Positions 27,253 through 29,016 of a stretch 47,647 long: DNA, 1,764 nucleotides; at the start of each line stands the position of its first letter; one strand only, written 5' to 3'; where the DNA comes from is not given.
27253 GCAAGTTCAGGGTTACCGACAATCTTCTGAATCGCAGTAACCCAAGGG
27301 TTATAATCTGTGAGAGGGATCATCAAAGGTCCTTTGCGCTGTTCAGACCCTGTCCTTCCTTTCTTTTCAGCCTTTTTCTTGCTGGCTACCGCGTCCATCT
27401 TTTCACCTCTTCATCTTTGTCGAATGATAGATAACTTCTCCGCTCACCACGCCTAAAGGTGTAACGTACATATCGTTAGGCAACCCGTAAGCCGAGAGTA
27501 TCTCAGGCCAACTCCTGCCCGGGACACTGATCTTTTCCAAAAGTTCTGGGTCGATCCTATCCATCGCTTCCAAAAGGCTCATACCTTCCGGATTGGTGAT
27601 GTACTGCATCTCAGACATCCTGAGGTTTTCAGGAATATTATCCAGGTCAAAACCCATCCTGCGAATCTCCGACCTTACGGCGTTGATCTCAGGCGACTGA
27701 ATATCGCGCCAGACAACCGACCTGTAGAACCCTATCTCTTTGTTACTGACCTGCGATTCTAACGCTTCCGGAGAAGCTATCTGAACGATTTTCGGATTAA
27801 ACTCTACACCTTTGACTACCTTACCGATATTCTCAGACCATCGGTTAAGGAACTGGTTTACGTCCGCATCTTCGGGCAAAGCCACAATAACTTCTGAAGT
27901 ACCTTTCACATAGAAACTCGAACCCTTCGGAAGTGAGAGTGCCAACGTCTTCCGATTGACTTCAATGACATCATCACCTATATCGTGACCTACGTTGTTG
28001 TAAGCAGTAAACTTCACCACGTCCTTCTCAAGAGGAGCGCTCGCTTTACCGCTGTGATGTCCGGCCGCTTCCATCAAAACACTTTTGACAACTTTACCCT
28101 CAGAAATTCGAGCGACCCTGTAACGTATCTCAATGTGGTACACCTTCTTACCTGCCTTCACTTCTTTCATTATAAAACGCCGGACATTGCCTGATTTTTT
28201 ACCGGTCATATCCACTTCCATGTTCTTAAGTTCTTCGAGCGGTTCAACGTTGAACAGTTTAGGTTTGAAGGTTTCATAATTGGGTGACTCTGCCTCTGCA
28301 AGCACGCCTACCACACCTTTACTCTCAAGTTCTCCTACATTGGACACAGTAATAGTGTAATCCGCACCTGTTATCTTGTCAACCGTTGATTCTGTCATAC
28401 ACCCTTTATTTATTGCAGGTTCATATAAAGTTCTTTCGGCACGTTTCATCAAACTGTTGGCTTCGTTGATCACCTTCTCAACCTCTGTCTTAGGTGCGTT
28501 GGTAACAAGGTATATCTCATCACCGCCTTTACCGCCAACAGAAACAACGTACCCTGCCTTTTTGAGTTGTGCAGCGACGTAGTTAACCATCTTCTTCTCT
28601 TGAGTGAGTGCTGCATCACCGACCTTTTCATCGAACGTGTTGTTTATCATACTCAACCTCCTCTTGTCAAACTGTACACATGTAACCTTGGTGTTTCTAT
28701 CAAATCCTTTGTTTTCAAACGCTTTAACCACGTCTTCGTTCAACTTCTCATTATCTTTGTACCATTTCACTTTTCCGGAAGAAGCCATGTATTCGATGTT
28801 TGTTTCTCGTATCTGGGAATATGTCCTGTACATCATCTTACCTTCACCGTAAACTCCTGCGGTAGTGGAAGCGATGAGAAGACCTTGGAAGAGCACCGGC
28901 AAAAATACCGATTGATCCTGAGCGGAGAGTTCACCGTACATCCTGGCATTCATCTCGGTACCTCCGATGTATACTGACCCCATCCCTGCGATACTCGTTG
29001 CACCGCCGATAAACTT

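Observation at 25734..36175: Translationally coupled four-gene operon of very large orphan proteins: candidate novel cell-envelope / host-contact system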

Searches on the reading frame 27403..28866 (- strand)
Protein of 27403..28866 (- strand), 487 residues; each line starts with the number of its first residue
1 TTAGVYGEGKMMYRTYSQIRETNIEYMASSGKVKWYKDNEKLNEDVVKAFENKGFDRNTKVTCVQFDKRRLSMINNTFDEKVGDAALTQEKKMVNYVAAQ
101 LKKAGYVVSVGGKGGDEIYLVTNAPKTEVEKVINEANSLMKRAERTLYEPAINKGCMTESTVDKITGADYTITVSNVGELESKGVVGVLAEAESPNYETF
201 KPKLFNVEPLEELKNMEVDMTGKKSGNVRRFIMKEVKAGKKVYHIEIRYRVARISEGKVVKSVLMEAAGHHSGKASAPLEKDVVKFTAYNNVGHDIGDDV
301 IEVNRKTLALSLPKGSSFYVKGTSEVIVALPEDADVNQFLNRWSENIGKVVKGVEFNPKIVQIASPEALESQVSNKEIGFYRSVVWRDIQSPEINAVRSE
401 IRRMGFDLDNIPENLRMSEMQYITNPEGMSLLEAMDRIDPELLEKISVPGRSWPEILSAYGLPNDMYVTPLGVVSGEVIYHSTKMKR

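Call 46: search_solved_structures(query=window:27403-28866:-, max_evalue=10, show_alignments=4)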
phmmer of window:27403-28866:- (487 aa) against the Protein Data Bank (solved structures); distinct sequences matched with E-value up to 10: 3.
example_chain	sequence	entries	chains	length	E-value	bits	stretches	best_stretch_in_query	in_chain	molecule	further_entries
6zxc_A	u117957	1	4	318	0.019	17.2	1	281-350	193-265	Putative GGDEF/response regulator receiver domain protein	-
6zxb_A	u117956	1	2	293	0.024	16.9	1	281-350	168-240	Putative GGDEF/response regulator receiver domain protein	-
6zxm_A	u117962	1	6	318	0.035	16.3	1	281-350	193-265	Putative GGDEF/response regulator receiver domain protein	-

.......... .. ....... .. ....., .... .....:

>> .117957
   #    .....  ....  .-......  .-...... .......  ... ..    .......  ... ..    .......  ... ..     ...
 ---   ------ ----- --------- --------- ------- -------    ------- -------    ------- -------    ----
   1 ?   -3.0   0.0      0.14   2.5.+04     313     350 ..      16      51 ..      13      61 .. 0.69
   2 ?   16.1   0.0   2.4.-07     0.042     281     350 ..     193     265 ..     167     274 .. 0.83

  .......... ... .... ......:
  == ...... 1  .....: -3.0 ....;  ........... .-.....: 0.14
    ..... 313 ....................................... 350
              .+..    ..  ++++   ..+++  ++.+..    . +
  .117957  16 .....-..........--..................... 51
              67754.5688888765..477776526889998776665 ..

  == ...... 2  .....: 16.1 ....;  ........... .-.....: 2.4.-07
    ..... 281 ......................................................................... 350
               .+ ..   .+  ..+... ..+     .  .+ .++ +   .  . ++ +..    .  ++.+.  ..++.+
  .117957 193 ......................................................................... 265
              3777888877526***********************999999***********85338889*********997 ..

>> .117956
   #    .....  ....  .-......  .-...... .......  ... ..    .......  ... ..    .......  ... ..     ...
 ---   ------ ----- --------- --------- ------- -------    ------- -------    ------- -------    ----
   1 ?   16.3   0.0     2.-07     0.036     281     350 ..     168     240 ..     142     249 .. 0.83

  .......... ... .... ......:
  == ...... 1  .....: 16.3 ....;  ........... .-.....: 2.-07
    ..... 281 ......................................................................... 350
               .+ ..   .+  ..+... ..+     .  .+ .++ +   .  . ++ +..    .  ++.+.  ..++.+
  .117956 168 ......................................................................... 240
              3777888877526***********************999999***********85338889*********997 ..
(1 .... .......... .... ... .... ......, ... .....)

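Call 96: predict_structure(alignment_id=A4)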
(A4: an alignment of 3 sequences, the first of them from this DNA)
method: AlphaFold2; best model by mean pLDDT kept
length: 465 residues; sequences in the alignment: 3
mean_pLDDT: 58.1   pTM: 0.36
mean pLDDT of the five models: 58.1, 57.7, 54.7, 53.9, 53.7
residues with pLDDT >= 90: 7; 70-90: 148; 50-70: 154; < 50: 156
segments of 3 or more residues with pLDDT < 50: 1-11, 49-59, 159-204, 245-261, 265-280, 345-351, 426-465
pLDDT, mean of each block of 10 residues (from residue 1): 27 55 65 78 65 44 63 76 72 67 88 80 63 60 72 67 28 29 30 28 51 79 59 52 46 44 43 36 62 70 73 80 61 61 46 64 72 88 83 57 77 81 52 34 28 28 33
secondary structure, 60 per line:
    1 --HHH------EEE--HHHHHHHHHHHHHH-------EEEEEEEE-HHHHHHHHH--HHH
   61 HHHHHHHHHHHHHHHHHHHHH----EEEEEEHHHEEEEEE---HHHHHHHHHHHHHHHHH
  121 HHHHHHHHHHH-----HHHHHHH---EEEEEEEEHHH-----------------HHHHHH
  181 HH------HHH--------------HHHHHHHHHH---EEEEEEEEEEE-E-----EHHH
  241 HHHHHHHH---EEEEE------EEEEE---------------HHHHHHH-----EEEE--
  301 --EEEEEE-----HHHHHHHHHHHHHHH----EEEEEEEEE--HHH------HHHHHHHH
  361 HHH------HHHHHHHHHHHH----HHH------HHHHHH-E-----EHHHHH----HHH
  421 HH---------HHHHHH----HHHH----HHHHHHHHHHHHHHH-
elements in order: E12-14 H17-30 E38-45 H47-55 H58-81 E86-91 E95-100 H104-131 H137-143 E147-154 H175-182 H206-215 E219-229 H238-248 E252-256 E263-267 H283-289 E295-298 E303-308 H314-328 E333-341 H353-363 H370-381 H395-400 H409-413 H418-422 H432-437 H442-445 H450-464
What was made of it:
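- On GGDEF domain / diguanylate cyclase (PF00990, TIGR00254): AF2 with a 3-sequence MSA gives pLDDT 58 (call 96).
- The AF2 model of aa 497-961 (pLDDT 58, 155 residues at 70 or above) has a beta-alpha-alpha-beta-beta-alpha order around GGDE (call 96).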

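Call 102: fold_search(model_id=the predicted structure, library=pdb)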
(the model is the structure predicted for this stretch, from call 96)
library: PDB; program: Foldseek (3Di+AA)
matches with E <= 10: 1277; with E <= 0.001: 1
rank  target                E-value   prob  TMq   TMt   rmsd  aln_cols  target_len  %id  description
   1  1t0t_V                5.1e-04  0.82  0.14  0.23  19.9       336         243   11  Crystallographic structure of a putative chlorite dismutase (released 2004-08-24)
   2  4urq_V                1.0e-03  1.00  0.19  0.47   5.4       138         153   21  Crystal Structure of GGDEF domain (I site mutant) from T.maritima (released 2014-10-08)
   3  4urq_U                1.8e-03  1.00  0.19  0.47   5.4       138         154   21  Crystal Structure of GGDEF domain (I site mutant) from T.maritima (released 2014-10-08)
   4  5t2k_D                2.5e-03  0.69  0.13  0.23  20.5       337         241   10  Geobacillus stearothermophilus HemQ with Manganese-Coproporphyrin III (released 2017-01-18)
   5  4wws_C                3.1e-03  0.80  0.15  0.25  19.0       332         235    8  Structure of Chlorite dismutase-like Protein from Listeria monocytogenes (released 2015-02-04)
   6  7v01_F                3.2e-03  0.41  0.16  0.12  23.4       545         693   10  Staphylococcus epidermidis RP62a CRISPR short effector complex with self RNA target and ATP (released 2022-07-06)
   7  5loq_E                3.6e-03  0.77  0.15  0.26  19.1       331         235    9  Structure of coproheme bound HemQ from Listeria monocytogenes (released 2016-10-26)
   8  4wws_B                3.6e-03  0.75  0.15  0.25  18.7       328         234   10  Structure of Chlorite dismutase-like Protein from Listeria monocytogenes (released 2015-02-04)
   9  5t2k_A                3.8e-03  0.60  0.14  0.23  19.7       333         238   12  Geobacillus stearothermophilus HemQ with Manganese-Coproporphyrin III (released 2017-01-18)
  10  5t2k_C                4.2e-03  0.57  0.14  0.23  20.1       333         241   11  Geobacillus stearothermophilus HemQ with Manganese-Coproporphyrin III (released 2017-01-18)
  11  1vdh_A                4.7e-03  0.51  0.14  0.22  19.8       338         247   14  Structure-based functional identification of a novel heme-binding protein from thermus thermophilus HB8 (released 2004-09-22)
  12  3mtk_A                5.0e-03  0.99  0.18  0.43   7.8       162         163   10  X-Ray Structure of Diguanylate cyclase/phosphodiesterase from Caldicellulosiruptor saccharolyticus, Northeast Structur (released 2010-06-02)
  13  6vsa_V                5.0e-03  0.54  0.14  0.23  19.8       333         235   11  Single particle reconstruction of HemQ from Geobacillus based on data acquired in the presence of substantial aberrati (released 2020-02-19)
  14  4wws_D                5.3e-03  0.72  0.14  0.25  18.7       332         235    8  Structure of Chlorite dismutase-like Protein from Listeria monocytogenes (released 2015-02-04)
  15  7m4p_B                5.3e-03  0.21  0.13  0.06  30.9       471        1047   10  Multidrug Efflux pump AdeJ with Eravacycline bound (released 2021-05-19)
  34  6zxb_A                1.6e-02  1.00  0.19  0.29   5.4       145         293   10  Diguanylate cyclase DgcR (I-site mutant) in native state (released 2021-03-31)
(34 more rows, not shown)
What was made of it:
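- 27574..28146 (-): g3 aa 715-905: GGDEF-like domain 2, degenerate. YNN-GH-x-x-GD is conserved. The GGDEF position reads GTSEV, SPTEY or KPNEY, so only the Glu is kept. The first metal-binding Asp is not conserved. Foldseek returns GGDEF structures at probability 0.97-1.00 and TM 0.42-0.50 (call 102).
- Foldseek returns many GGDEF domains at probability 0.97-1.00 (call 102). Foldseek lists Csm1 chains at low probability (call 102).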

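Call 118: fold_search(model_id=the predicted structure, library=viral)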
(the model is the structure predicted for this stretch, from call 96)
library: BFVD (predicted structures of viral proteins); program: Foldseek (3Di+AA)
matches with E <= 10: 806; with E <= 0.001: 0
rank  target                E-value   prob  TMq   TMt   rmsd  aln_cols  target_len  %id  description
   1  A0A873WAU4            8.0e-03  0.41  0.17  0.19  25.3       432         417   12  (no name in the UniProt tables at hand)
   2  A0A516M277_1          1.5e-02  0.66  0.17  0.08  21.8       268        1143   13  (no name in the UniProt tables at hand)
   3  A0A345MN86            1.8e-02  0.28  0.14  0.15  22.7       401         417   11  (no name in the UniProt tables at hand)
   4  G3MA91                3.5e-02  0.98  0.19  0.32   5.9       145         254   12  Gp350 [Bacillus phage G]
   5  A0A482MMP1            4.1e-02  0.98  0.14  0.54   6.5       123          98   15  Uncharacterized protein [Burkholderia phage BcepSauron]
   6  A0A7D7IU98            4.1e-02  0.41  0.18  0.14  15.6       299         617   11  RNA-directed RNA polymerase (Fragment) [Coleopteran chu-related virus OKIAV127]
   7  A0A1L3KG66            5.7e-02  0.33  0.16  0.10  14.1       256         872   11  RNA-dependent RNA polymerase [Hubei noda-like virus 1]
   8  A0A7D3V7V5            5.7e-02  0.14  0.15  0.09  23.7       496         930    8  Peptidase M16 [Fadolivirus FV1/VV64]
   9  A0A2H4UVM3            6.0e-02  0.16  0.18  0.11  24.8       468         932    8  Peptidase M16 [Bodo saltans virus]
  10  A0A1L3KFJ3            6.3e-02  0.20  0.16  0.15  17.4       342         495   11  (no name in the UniProt tables at hand)
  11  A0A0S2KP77            6.7e-02  0.18  0.15  0.09  15.4       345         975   12  115 kDa protein [Penicillium aurantiogriseum foetidus-like virus]
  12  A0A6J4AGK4            6.7e-02  0.06  0.08  0.09  25.3       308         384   11  Uncharacterized protein [Takifugu rubripes RNA virus]
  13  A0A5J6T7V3            7.0e-02  0.25  0.12  0.07  19.3       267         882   10  (no name in the UniProt tables at hand)
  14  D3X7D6                8.8e-02  0.57  0.13  0.32   7.1       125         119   11  E4 ORFB [bat adenovirus 3]
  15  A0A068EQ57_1          9.3e-02  0.63  0.17  0.09  10.2       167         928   12  Polyprotein (Fragment) [Calzovirus]
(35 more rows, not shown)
